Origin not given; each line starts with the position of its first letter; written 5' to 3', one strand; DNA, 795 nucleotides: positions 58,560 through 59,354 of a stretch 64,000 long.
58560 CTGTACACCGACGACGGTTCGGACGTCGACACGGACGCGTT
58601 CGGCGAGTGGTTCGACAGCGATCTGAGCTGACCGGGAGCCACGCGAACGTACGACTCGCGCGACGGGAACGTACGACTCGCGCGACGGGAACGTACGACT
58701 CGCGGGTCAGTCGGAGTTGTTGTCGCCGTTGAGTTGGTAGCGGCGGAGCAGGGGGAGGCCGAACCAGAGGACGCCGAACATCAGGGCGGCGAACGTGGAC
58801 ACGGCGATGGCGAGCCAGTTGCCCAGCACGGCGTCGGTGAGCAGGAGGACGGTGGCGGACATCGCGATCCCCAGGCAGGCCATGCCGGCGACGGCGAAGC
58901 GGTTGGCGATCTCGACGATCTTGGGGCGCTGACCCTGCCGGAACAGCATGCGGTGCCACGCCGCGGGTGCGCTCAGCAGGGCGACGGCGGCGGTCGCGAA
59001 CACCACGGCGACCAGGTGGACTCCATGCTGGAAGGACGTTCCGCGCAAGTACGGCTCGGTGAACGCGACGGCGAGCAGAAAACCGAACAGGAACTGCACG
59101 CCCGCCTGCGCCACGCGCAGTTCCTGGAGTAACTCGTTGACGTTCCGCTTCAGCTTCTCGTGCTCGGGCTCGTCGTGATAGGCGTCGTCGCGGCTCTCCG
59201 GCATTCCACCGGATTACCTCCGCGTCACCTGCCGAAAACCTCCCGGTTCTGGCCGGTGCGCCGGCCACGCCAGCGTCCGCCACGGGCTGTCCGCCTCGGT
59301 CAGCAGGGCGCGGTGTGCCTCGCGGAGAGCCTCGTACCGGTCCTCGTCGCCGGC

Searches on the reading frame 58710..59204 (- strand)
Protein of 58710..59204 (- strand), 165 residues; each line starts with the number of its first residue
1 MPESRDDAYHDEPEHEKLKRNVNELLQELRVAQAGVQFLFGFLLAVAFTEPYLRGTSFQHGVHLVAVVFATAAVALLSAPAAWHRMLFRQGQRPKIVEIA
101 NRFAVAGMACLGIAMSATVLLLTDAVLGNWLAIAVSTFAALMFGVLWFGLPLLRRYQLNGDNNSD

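Call 12: find_encoding_contigs(protein=window:58710-59204:-, flank=10000, max_places=10)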
Protein seq(165 aa) (165 aa): no gene with exactly this product is on record in the collection.

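Call 74: search_protein_families(library=pfam, proteins=[window:58710-59204:-], max_evalue=0.001)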
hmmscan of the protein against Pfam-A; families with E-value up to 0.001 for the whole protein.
seq(165 aa): 1 family
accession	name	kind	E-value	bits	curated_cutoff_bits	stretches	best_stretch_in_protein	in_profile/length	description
PF19853.4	DUF6328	-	5.7e-49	166.3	26.3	1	11-151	1-142/142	Family of unknown function (DUF6328)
